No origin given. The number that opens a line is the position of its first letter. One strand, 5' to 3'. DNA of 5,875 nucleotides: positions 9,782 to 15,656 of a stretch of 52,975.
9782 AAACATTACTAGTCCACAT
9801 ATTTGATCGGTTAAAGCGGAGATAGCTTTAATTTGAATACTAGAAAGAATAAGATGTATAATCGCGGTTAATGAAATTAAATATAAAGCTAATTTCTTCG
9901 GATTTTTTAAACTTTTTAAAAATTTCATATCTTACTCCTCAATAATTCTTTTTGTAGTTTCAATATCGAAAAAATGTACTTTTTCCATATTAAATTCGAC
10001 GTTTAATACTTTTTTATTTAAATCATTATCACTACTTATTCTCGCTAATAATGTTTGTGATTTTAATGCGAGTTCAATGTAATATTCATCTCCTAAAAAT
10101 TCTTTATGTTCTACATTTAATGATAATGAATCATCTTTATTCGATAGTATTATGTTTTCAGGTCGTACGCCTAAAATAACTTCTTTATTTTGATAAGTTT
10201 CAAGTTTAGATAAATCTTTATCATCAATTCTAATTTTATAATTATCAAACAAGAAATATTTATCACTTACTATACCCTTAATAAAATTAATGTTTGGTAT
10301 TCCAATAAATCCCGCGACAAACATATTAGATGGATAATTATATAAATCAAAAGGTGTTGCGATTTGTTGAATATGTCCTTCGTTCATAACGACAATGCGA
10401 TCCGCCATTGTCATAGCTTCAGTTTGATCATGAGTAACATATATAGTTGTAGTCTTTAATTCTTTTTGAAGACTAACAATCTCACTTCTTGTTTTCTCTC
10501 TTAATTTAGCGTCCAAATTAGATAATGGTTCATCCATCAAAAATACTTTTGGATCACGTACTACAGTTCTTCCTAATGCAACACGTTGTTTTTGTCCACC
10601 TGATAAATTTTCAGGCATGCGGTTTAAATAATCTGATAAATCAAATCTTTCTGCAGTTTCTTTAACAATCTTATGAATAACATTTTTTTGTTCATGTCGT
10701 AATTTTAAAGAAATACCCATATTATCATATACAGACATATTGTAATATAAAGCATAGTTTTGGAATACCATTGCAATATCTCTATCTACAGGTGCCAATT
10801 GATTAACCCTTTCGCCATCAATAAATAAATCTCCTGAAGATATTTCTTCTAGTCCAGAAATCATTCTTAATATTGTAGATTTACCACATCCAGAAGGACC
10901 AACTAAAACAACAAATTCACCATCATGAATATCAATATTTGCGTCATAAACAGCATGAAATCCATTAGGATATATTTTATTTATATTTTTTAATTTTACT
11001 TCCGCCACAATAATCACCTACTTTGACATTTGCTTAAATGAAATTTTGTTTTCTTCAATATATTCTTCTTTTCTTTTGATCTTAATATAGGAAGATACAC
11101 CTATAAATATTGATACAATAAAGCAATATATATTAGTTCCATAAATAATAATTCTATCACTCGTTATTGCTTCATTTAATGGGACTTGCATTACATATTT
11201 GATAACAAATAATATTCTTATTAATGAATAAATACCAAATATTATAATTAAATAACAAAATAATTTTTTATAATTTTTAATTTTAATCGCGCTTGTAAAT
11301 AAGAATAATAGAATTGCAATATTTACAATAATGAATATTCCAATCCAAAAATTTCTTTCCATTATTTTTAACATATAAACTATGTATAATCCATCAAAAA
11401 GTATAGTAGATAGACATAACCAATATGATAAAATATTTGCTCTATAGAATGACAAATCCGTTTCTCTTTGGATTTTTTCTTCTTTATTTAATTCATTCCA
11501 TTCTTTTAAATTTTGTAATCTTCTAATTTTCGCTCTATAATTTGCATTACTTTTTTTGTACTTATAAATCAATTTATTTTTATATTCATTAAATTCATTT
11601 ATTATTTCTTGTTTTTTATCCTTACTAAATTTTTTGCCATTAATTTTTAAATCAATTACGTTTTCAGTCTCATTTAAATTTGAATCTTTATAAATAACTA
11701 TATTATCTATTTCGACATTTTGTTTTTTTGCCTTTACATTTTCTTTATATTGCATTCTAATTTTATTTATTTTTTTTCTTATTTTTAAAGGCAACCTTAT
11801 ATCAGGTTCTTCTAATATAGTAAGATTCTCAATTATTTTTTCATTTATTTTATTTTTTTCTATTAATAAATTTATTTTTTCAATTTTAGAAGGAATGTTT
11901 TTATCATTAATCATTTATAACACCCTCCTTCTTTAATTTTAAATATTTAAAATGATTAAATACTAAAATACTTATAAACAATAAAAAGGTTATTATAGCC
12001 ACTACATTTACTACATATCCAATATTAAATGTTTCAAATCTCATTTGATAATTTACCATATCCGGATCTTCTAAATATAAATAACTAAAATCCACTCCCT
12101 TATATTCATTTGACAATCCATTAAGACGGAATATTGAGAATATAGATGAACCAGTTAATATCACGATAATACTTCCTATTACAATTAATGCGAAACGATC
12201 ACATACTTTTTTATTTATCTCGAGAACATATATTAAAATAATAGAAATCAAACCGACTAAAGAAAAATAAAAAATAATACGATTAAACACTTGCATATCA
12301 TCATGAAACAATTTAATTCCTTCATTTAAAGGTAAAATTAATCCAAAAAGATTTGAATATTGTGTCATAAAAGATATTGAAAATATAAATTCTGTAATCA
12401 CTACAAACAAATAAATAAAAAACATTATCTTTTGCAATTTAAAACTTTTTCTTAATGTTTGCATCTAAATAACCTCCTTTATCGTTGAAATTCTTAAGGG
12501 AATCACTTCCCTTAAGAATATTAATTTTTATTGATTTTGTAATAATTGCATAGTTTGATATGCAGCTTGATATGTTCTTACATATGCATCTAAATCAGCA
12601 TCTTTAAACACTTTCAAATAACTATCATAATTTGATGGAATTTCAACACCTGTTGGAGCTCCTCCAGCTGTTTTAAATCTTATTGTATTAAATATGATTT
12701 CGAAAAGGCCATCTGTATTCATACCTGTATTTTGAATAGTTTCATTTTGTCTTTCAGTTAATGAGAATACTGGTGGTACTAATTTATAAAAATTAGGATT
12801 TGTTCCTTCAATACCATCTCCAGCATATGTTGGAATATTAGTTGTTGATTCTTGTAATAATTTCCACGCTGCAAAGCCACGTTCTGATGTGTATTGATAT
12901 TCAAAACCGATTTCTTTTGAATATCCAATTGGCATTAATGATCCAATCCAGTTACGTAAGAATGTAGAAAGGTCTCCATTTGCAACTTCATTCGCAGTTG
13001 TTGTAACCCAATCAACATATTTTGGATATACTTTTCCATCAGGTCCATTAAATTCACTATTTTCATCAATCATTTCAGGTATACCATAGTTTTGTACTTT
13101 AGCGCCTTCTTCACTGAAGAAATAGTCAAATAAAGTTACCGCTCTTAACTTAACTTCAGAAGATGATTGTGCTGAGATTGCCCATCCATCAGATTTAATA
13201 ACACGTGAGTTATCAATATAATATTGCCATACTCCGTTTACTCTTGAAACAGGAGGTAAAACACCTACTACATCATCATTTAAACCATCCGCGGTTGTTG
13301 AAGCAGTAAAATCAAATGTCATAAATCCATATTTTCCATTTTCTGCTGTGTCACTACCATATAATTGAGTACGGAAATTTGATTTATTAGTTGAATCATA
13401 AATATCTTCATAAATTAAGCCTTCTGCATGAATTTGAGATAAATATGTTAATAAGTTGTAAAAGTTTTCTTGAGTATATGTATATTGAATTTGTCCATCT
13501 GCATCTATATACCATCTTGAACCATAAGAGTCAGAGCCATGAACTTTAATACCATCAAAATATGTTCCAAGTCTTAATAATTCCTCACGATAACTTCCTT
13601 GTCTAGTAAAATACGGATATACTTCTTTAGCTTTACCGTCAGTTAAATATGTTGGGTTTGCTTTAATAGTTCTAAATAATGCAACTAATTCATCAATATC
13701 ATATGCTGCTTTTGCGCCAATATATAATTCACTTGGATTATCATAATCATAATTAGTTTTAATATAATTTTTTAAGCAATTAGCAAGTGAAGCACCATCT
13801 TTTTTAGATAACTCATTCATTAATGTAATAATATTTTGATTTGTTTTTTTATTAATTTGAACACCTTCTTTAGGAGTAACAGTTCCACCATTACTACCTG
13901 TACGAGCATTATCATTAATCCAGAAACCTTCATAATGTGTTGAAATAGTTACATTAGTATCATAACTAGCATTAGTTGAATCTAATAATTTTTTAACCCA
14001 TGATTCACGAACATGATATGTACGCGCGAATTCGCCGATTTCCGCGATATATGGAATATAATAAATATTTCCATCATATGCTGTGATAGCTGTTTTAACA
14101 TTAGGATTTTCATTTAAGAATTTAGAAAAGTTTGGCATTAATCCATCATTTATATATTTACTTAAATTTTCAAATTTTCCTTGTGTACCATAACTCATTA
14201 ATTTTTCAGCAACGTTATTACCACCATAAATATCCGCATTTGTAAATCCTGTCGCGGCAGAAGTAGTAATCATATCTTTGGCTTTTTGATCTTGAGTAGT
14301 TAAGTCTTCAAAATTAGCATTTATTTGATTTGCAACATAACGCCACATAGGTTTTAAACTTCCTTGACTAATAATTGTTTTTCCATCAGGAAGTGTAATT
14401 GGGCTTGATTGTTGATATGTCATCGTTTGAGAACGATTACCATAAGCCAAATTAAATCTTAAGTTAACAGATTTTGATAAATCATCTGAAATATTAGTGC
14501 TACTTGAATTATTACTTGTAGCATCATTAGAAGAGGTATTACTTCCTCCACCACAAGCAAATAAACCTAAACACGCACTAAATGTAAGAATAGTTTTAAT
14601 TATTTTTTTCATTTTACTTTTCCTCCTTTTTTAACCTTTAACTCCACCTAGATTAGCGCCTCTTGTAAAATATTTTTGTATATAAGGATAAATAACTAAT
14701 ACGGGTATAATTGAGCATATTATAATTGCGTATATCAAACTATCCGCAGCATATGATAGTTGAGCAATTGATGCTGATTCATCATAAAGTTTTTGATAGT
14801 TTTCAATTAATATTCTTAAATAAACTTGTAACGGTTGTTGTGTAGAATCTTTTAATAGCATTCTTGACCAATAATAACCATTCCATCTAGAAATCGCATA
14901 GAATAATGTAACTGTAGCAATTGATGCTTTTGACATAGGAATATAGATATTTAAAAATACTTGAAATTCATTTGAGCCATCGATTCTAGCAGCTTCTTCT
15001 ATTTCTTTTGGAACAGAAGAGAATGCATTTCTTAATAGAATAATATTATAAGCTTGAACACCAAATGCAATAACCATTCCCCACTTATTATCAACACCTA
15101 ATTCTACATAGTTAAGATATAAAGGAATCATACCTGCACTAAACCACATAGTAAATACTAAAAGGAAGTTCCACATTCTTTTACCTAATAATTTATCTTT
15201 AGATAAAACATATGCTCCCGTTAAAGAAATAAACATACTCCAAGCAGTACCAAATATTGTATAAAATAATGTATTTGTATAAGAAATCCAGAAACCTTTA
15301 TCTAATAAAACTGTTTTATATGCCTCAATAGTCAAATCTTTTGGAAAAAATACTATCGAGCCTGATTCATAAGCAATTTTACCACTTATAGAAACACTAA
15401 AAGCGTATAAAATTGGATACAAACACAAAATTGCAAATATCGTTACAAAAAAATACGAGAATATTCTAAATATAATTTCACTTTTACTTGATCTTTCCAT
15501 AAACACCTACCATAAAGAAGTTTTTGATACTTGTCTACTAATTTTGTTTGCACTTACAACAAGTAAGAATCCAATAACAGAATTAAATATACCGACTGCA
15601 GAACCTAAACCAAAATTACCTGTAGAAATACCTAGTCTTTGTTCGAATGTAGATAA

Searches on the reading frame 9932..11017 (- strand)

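Call 56: search_protein_families(library=pfam, proteins=[window:9932-11017:-], max_evalue=0.000001)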
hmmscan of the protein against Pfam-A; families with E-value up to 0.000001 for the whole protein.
window:9932-11017:- (361 aa): 4 families
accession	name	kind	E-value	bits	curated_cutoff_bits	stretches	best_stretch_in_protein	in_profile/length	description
PF00005.33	ABC_tran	-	3.2e-32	112.4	25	1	25-165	3-136/137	ABC transporter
PF17912.7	OB_MalK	-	8.8e-10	39.8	27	1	241-289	3-53/53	MalK OB fold domain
PF02463.25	SMC_N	-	2.4e-08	34.1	40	1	12-212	2-215/220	RecF/RecN/SMC N terminal domain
PF08402.16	TOBE_2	-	9.6e-07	29.3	21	0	282-334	1-54/76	TOBE domain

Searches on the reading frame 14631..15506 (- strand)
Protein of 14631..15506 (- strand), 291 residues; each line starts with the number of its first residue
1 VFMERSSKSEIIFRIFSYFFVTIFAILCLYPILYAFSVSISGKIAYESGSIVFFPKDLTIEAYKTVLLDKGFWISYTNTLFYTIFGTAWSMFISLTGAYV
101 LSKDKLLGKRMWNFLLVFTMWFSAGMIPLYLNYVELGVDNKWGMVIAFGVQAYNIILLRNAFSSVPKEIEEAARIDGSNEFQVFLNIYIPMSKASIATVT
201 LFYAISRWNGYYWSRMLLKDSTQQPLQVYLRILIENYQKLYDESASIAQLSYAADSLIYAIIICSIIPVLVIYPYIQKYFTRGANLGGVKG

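Call 57: search_protein_families(library=pfam, proteins=[window:14631-15506:-], max_evalue=0.000001)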
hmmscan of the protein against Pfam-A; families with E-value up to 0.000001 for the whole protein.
window:14631-15506:- (291 aa): 1 family
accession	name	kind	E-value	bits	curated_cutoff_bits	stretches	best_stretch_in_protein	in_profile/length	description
PF00528.27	BPD_transp_1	-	3.2e-11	43.7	26.4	1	92-282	43-180/184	Binding-protein-dependent transport system inner membrane component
